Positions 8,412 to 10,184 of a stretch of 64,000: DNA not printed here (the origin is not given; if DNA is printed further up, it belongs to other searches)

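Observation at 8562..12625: [FeFe]-hydrogenase-like Fe-S protein translationally coupled to adhE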

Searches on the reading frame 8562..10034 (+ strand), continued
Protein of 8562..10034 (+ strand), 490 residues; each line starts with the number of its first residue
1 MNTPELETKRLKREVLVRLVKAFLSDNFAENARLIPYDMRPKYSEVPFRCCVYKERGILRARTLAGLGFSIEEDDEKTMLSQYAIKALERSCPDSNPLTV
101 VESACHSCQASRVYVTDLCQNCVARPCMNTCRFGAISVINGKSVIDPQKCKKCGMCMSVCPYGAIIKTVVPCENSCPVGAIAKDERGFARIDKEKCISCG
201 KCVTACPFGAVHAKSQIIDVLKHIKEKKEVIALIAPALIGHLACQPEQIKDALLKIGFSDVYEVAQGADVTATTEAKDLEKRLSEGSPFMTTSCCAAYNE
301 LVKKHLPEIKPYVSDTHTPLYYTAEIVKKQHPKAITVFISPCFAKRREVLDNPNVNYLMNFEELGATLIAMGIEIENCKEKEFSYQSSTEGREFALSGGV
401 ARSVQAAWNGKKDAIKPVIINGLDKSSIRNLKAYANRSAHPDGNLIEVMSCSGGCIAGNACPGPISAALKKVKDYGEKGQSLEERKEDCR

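Call 12: find_related_loci(query=A2, collection=genome_contigs, flank=6000)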
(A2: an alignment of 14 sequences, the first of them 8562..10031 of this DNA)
Query A2 (490 aa) in genome_contigs; peptide patterns used: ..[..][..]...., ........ (x = any residue, [..] = any of these).
600 stretches matched a pattern (row limit reached: there are more); 346 encode a relative of the query (tblastn E <= 1e-3); the best 80 are kept; 80 distinct loci.
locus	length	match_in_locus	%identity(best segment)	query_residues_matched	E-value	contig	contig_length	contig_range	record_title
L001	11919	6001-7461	82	1-487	0e+0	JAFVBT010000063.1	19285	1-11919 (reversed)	MAG: Alphaproteobacteria bacterium isolate RGIG5026 Roe_deer_Rumen.Co__c853787, whole genome shotgun sequence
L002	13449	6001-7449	80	1-482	0e+0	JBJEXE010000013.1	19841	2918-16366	MAG: Alphaproteobacteria bacterium isolate LOHA11_bin.025 NODE_1233_length_19841_cov_6.627868, whole genome shotgun sequ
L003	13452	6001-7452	79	5-488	0e+0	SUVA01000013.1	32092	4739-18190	MAG: Alphaproteobacteria bacterium isolate SIG60 NODE_28990_length_32092_cov_3.485781, whole genome shotgun sequence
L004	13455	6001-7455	77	5-488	0e+0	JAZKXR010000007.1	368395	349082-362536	MAG: Alphaproteobacteria bacterium isolate T1900045117_TC20190111.MAGScoT_cleanbin_000011 SGB_4814_k141_2830965, whole g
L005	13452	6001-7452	75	2-485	0e+0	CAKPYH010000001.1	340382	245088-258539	MAG: uncultured Alphaproteobacteria bacterium isolate REFINED_METABAT215_TOP10_CONTIGS_1500_ASSEMBLY_K77_MERGED__Nepal_M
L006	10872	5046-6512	73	3-488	0e+0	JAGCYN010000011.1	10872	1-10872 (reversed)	MAG: Alphaproteobacteria bacterium isolate RGIG10239 Yak_Rumen-5__c129793, whole genome shotgun sequence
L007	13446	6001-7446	72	1-482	0e+0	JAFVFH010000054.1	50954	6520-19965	MAG: Alphaproteobacteria bacterium isolate RGIG5118 Roe_deer_Rumen.Co__c968848, whole genome shotgun sequence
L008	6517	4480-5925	71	3-484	0e+0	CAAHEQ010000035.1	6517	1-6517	MAG TPA_asm: Alphaproteobacteria bacterium, isolate HGM16760, WGS project CAAHEQ010000000 data, contig: SRS882242_20_k99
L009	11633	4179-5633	70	2-486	0e+0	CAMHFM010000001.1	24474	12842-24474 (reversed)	MAG: uncultured Azospirillum sp. isolate SRR11784282_bin.67_metaWRAP_v1.3_MAG genome assembly, contig: ERZ12202942.1681,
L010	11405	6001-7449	68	2-484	0e+0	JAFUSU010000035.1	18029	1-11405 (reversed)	MAG: Alphaproteobacteria bacterium isolate RGIG4793 Roe_deer_Reticulum-3__c81673, whole genome shotgun sequence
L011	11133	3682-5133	67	1-484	0e+0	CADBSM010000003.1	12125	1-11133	MAG: uncultured proteobacterium isolate RUG14252 genome assembly, contig: RUG14252_asm_3, whole genome shotgun sequence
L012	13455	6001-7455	64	1-487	0e+0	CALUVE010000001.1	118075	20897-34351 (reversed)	MAG: Candidatus Gastranaerophilales bacterium isolate BRZ_FQ__bin83 genome assembly, contig: BRZ_FQ__NODE_173_length_118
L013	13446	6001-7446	64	1-484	0e+0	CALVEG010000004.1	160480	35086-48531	MAG: Candidatus Gastranaerophilales bacterium isolate BRZ_FD__bin57 genome assembly, contig: BRZ_FD__NODE_111_length_160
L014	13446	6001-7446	64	1-484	0e+0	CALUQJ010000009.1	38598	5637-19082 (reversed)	MAG: Candidatus Gastranaerophilales bacterium isolate BRZ_DF__bin62 genome assembly, contig: BRZ_DF__NODE_1055_length_38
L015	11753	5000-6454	63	2-488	0e+0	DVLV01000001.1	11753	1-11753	MAG TPA_asm: Candidatus Stercorousia faecigallinarum isolate CHK154-323 CHK154__C5691_L11753_ERR2241939, whole genome sh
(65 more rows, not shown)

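Call 16: search_protein_families(library=pfam, proteins=[L001:3016-4728:+, L001:4729-5850:+, L001:10180-10791:+, L001:10788-11462:+, L004:2530-2856:+, L004:1272-1871:+, L004:10055-10669:+, L004:10744-13380:-])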
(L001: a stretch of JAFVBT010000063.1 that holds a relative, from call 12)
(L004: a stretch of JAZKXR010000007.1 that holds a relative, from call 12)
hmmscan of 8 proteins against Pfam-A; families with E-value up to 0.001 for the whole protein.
L001:3016-4728:+ (570 aa): 16 families
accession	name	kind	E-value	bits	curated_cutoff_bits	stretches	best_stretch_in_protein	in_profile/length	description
PF02906.19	Fe_hyd_lg_C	-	4.2e-48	164.6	22.1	1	76-304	1-245/245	Iron only hydrogenase large subunit, C-terminal domain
PF04060.18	FeS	-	2.2e-09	37.3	23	1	372-400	4-32/33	Putative Fe-S cluster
PF13426.13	PAS_9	-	3.5e-07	30.9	27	1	421-516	3-103/103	PAS domain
PF13237.11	Fer4_10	-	7.7e-07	29.4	25.5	1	11-55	5-53/53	4Fe-4S dicluster domain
PF00037.32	Fer4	-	3.2e-06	27.1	21.1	1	39-58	3-22/24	4Fe-4S binding domain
PF13183.11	Fer4_8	-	1.5e-05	25.8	27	1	42-73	3-35/68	4Fe-4S dicluster domain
PF12838.12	Fer4_7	-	2e-05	25.4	27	1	15-58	2-52/52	4Fe-4S dicluster domain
PF13187.11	Fer4_9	-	4.9e-05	23.7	27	1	14-57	1-50/52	4Fe-4S dicluster domain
PF14697.11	Fer4_21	-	0.00011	22.7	35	1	13-56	6-53/59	4Fe-4S dicluster domain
PF25160.1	LdpA_Fe-S-bd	-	0.00018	21.7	27.6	1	17-57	4-41/49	LdpA Fe-S cluster-binding domain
PF13484.11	Fer4_16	-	0.00026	22.2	30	0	43-62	1-20/66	4Fe-4S double cluster binding domain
PF13746.11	Fer4_18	-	0.00054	20.6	27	0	13-61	59-102/114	4Fe-4S dicluster domain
PF12837.12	Fer4_6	-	0.00055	20.2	25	1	41-58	6-23/24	4Fe-4S binding domain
PF00989.32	PAS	-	0.00059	20.3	22.6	0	412-490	4-80/113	PAS fold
PF12797.12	Fer4_2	-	0.00089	19.5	24.5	1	37-56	3-22/22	4Fe-4S binding domain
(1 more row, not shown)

L001:4729-5850:+ (373 aa): 1 family
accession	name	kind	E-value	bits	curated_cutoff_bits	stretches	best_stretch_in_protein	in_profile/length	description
PF07228.17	SpoIIE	-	1.2e-13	51.9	25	1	30-223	2-189/192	Stage II sporulation protein E (SpoIIE)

L001:10180-10791:+ (203 aa): 3 families
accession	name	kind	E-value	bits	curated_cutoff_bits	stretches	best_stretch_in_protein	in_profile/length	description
PF12682.12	Flavodoxin_4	-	2.6e-24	85.9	24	1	47-176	1-134/155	Flavodoxin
PF12641.12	Flavodoxin_3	-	1.6e-05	25.2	27.5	0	49-79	1-33/160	Flavodoxin domain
PF03358.20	FMN_red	-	0.00027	21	24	1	55-160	12-122/152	NADPH-dependent FMN reductase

L001:10788-11462:+ (224 aa): 9 families
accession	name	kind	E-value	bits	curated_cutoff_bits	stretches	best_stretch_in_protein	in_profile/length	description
PF12801.12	Fer4_5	-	1.5e-13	50.9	22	2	37-72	12-48/48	4Fe-4S binding domain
PF14697.11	Fer4_21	-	8.4e-07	29.5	35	1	138-179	13-53/59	4Fe-4S dicluster domain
PF13237.11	Fer4_10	-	1.2e-06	28.8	25.5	1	160-205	2-53/53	4Fe-4S dicluster domain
PF13187.11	Fer4_9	-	1.6e-05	25.3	27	1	166-208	1-51/52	4Fe-4S dicluster domain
PF00037.32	Fer4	-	1.6e-05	25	21.1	0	161-181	2-22/24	4Fe-4S binding domain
PF12838.12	Fer4_7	-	1.7e-05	25.6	27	0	193-214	1-22/52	4Fe-4S dicluster domain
PF12837.12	Fer4_6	-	0.00031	21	25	0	160-181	2-23/24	4Fe-4S binding domain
PF12797.12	Fer4_2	-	0.00034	20.9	24.5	0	162-178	5-21/22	4Fe-4S binding domain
PF12798.12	Fer4_3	-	0.00038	21.5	27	0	167-180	1-14/15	4Fe-4S binding domain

L004:2530-2856:+ (108 aa): 1 family
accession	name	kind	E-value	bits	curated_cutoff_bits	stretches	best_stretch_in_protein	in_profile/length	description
PF01257.25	2Fe-2S_thioredx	-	3.9e-13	49.9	24.8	1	17-107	50-143/145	Thioredoxin-like [2Fe-2S] ferredoxin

L004:1272-1871:+ (199 aa): 0 families

L004:10055-10669:+ (204 aa): 2 families
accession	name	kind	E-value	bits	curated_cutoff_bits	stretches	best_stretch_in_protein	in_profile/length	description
PF02629.25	CoA_binding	-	2.6e-19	70.2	22.3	1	79-175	2-96/97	CoA binding domain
PF06971.19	Put_DNA-bind_N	-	5.4e-09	36.4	27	1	4-49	2-48/49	Putative DNA-binding protein N-terminus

L004:10744-13380:- (878 aa): 6 families
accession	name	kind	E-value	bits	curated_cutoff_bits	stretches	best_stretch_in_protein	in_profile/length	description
PF00133.28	tRNA-synt_1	-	2.8e-148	494.5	22.7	1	15-559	2-405/414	tRNA synthetases class I (I, L, M and V)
PF08264.19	Anticodon_1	-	2.3e-37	128.6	25.1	1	610-756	1-147/148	Anticodon-binding domain of tRNA ligase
PF09334.17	tRNA-synt_1g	-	3.1e-23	82.6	20.1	3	43-186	8-133/391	tRNA synthetases class I (M)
PF10458.14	Val_tRNA-synt_C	-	5.8e-14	52.5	25.9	1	813-877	1-65/66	Valyl tRNA synthetase tRNA binding arm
PF13603.12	tRNA-synt_1_2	-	6e-09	36.1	25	1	240-302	84-146/185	Leucyl-tRNA synthetase, editing domain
PF01406.26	tRNA-synt_1e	-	6.3e-05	22.9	27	0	488-558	213-282/301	tRNA synthetases class I (C) catalytic domain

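Call 19: search_solved_structures(query=window:8562-10031:+, max_evalue=0.001, show_alignments=1)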
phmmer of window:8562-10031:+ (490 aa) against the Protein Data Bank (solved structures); distinct sequences matched with E-value up to 0.001: 80 (the best 60 are shown).
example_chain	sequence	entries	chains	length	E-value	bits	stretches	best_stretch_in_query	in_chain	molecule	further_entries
8a6t_A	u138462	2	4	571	4.3e-24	88.3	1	140-403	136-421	Electron bifurcating hydrogenase subunit HydA1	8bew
6gm2_A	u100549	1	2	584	7.9e-21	77.5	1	144-356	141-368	Iron hydrogenase 1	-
9rj9_A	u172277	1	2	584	2.5e-20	75.9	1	144-356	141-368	Iron hydrogenase 1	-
1c4a_A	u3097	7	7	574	2.5e-20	75.9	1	144-356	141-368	PROTEIN (FE-ONLY HYDROGENASE) | PROTEIN (PERIPLASMIC HYDROGENASE 1) | Iron hydrogenase 1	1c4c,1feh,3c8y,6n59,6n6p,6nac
7qhf_A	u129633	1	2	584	2.8e-20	75.7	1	144-356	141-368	Iron hydrogenase 1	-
4xdd_A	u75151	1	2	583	3.2e-20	75.5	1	144-356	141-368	Iron hydrogenase 1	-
4xdc_A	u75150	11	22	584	3.3e-20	75.5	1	144-356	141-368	Iron hydrogenase 1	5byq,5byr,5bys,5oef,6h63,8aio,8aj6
8cjy_A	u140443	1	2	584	4.1e-20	75.2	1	144-356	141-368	Iron hydrogenase 1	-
6gm8_A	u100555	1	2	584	5.5e-20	74.8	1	144-356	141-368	Iron hydrogenase 1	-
6gm4_A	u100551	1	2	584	6.1e-20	74.6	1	143-356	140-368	Iron hydrogenase 1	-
9rjo_A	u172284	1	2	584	6.4e-20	74.6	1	144-356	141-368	Iron hydrogenase 1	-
6yf4_A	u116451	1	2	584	7.4e-20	74.3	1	144-356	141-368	Iron hydrogenase 1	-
6gm0_A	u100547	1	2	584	7.6e-20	74.3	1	144-356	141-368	Iron hydrogenase 1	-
9rjq_A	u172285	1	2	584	8.5e-20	74.1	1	144-356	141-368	Iron hydrogenase 1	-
6gm1_A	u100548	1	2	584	1.2e-19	73.7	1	144-356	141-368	Iron hydrogenase 1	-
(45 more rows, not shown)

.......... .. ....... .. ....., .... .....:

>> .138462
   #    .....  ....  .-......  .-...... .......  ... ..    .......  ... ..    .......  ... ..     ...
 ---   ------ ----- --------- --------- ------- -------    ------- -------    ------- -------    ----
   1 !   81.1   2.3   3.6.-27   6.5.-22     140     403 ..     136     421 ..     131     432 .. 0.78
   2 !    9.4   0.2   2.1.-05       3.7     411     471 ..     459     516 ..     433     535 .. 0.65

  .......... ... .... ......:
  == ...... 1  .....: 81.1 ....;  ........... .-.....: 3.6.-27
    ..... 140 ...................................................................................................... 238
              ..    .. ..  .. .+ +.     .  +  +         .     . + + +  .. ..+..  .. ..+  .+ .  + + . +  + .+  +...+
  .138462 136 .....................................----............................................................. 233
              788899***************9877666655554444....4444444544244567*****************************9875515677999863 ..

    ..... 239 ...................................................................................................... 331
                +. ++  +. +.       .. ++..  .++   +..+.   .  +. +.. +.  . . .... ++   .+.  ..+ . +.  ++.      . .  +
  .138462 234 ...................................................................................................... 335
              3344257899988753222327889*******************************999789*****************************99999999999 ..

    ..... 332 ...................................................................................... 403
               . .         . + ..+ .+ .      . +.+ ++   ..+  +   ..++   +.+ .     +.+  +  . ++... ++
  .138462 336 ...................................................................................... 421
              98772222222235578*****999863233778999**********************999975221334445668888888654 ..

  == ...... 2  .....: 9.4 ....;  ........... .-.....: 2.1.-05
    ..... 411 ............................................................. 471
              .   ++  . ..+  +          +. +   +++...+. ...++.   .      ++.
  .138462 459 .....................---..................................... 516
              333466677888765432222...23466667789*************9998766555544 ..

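Call 43: predict_structure(alignment_id=A2)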
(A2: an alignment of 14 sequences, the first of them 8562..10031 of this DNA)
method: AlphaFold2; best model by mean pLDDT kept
length: 490 residues; sequences in the alignment: 14
mean_pLDDT: 78.1   pTM: 0.79
mean pLDDT of the five models: 78.1, 72.8, 71.2, 60.6, 57.3
residues with pLDDT >= 90: 123; 70-90: 249; 50-70: 81; < 50: 37
segments of 3 or more residues with pLDDT < 50: 1-5, 40-53, 105-112, 460-462, 487-490
pLDDT, mean of each block of 10 residues (from residue 1): 50 86 92 68 34 59 87 77 92 80 49 55 65 79 74 66 54 80 72 86 67 87 95 90 87 97 92 90 82 79 89 88 94 94 76 88 90 94 86 77 86 82 80 68 78 61 70 89 61
secondary structure, 60 per line:
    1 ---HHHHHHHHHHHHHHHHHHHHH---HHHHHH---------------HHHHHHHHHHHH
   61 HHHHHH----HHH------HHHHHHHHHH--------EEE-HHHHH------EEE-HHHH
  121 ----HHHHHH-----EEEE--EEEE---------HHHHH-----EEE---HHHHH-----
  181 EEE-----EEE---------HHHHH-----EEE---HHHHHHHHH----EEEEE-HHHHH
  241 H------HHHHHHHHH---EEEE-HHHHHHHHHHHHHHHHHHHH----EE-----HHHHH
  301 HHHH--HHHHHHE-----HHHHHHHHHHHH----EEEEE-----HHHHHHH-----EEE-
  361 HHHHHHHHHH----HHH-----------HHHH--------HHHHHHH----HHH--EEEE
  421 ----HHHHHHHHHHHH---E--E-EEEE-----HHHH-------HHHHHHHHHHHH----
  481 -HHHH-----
elements in order: H4-24 H28-33 H49-66 H80-89 E98-100 H102-106 E113-115 H117-120 H125-130 E136-139 E142-145 H155-159 E165-167 H171-175 E181-183 E189-191 H201-205 E211-213 H217-225 E230-234 H236-241 H248-256 E260-263 H265-284 H296-304 H307-312 H319-330 E335-339 H345-351 E357-359 H361-370 H389-392 H401-407 E417-420 H425-436 E445-448 H454-457 H465-476 H482-485
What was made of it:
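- On Group B [FeFe]-hydrogenase (NCBIfam TIGR04105, FeFe_hydrog_B1): The AF2 model here has low confidence around residues 40-53 and 105-112 (call 43), and its coordinates could not be inspected, so ligand grouping was not verified.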

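Call 47: fold_search(model_id=the predicted structure, library=pdb)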
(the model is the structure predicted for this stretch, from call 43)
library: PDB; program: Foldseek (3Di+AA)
matches with E <= 10: 662; with E <= 0.001: 74
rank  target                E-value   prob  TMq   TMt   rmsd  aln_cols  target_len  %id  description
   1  8zqd_A                1.3e-17  1.00  0.55  0.44  11.8       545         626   19  Anaerobically isolated active [FeFe]-hydrogenase CbA5H (released 2025-01-01)
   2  9f46_B                1.4e-17  1.00  0.57  0.46  12.8       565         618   18  crystal structure of apo-[FeFe]-hydrogenase CbA5H from Clostridium beijerinckii (released 2024-12-18)
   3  8a6t_A                2.7e-17  1.00  0.54  0.47  10.8       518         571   18  Cryo-EM structure of the electron bifurcating Fe-Fe hydrogenase HydABC complex from Thermoanaerobacter kivui in the re (released 2023-02-15)
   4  9f46_A                3.3e-17  1.00  0.55  0.45  11.8       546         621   19  crystal structure of apo-[FeFe]-hydrogenase CbA5H from Clostridium beijerinckii (released 2024-12-18)
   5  9gbu_A                2.2e-16  1.00  0.53  0.55   4.5       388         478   24  Desulfovibrio desulfuricans [FeFe]-hydrogenase variant with both subunits linked by a 13 amino acid linker peptide der (released 2025-08-13)
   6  8ryh                  3.4e-16  1.00  0.54  0.56   4.5       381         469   25  Desulfovibrio desulfuricans [FeFe]-hydrogenase variant with both subunits linked by a linker peptide derived from a grou (released 2025-02-19)
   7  7p8n_a                3.7e-16  1.00  0.55  0.42   6.0       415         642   25  TmHydABC- T. maritima hydrogenase with bridge closed (released 2022-09-14)
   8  7p5h_A                4.1e-16  1.00  0.57  0.51   9.1       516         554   20  TmHydABC- D2 map (released 2022-09-14)
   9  8ru6                  6.2e-16  1.00  0.53  0.54   4.7       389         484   23  Desulfovibrio desulfuricans [FeFe]-hydrogenase variant with both subunits linked by a 4 amino acid linker peptide derive (released 2025-02-12)
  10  9gnk                  6.5e-16  1.00  0.54  0.55   4.3       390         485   24  Desulfovibrio desulfuricans [FeFe]-hydrogenase variant with both subunits linked by a 13 amino acid linker peptide deriv (released 2025-09-24)
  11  6gm2_B                6.8e-16  1.00  0.56  0.48   3.8       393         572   22  [FeFe]-hydrogenase CpI from Clostridium pasteurianum, variant E282D (released 2018-11-07)
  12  6gm8_A                7.9e-16  1.00  0.54  0.46  11.6       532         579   19  [FeFe]-hydrogenase CpI from Clostridium pasteurianum, variant E282Q (released 2018-11-07)
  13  1feh                  9.7e-16  1.00  0.53  0.46  12.4       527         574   19  FE-ONLY HYDROGENASE FROM CLOSTRIDIUM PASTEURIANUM (released 1999-01-13)
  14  5oef_B                1.1e-15  1.00  0.55  0.48  11.1       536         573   18  Active semisynthetic [FeFe]-hydrogenase CpI with aza-diselenato-bridged [2Fe] cofactor (released 2017-11-29)
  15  8cjy_B                1.1e-15  1.00  0.53  0.46  12.8       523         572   18  [FeFe]-hydrogenase CpI from Clostridium pasteurianum, variant S357T (released 2023-10-25)
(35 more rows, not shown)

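Call 52: find_encoding_contigs(protein=P0004, flank=8000, max_places=3)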
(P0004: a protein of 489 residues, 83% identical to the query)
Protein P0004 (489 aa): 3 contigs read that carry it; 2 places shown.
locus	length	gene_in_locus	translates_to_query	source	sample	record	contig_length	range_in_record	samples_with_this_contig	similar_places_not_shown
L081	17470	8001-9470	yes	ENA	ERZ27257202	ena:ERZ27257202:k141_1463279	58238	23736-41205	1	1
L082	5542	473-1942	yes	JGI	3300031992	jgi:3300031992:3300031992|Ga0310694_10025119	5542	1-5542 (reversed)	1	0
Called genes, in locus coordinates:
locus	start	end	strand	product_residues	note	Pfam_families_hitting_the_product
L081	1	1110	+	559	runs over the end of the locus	PF01257:2Fe-2S_thioredx (weak), PF01512:Complex1_51K, PF10531:SLBB (faint), PF10589:NADH_4Fe-4S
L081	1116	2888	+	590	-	PF00111:Fer2, PF13510:Fer2_4, PF10588:NADH-G_4Fe-4S_3, PF12838:Fer4_7, PF13187:Fer4_9 (weak), PF13237:Fer4_10 (weak), PF02906:Fe_hyd_lg_C, PF02256:Fe_hyd_SSU, +2 more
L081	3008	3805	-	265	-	-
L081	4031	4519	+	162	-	-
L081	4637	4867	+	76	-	PF01257:2Fe-2S_thioredx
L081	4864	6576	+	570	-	PF13237:Fer4_10 (weak), PF02906:Fe_hyd_lg_C, PF04060:FeS, PF13426:PAS_9 (weak)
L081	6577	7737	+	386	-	PF07228:SpoIIE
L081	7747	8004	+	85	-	PF01257:2Fe-2S_thioredx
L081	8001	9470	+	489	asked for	PF00037:Fer4, PF12837:Fer4_6, PF13237:Fer4_10, PF25160:LdpA_Fe-S-bd, PF12838:Fer4_7, PF00037:Fer4, PF12837:Fer4_6, PF02906:Fe_hyd_lg_C, +6 more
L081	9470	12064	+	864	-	PF00171:Aldedh, PF00465:Fe-ADH, PF13685:Fe-ADH_2 (weak), PF25137:ADH_Fe_C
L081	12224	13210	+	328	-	-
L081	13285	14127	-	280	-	PF02129:Peptidase_S15 (weak), PF00561:Abhydrolase_1, PF12146:Hydrolase_4, PF20408:Abhydrolase_11 (faint)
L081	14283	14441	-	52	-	-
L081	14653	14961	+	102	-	PF00075:RNase_H (weak)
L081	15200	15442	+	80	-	-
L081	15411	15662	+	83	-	-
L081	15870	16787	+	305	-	-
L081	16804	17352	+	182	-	-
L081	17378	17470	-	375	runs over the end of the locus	PF00478:IMPDH, PF01070:FMN_dh (faint)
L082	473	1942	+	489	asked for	PF00037:Fer4, PF12837:Fer4_6, PF13237:Fer4_10, PF25160:LdpA_Fe-S-bd, PF12838:Fer4_7, PF00037:Fer4, PF12837:Fer4_6, PF02906:Fe_hyd_lg_C, +6 more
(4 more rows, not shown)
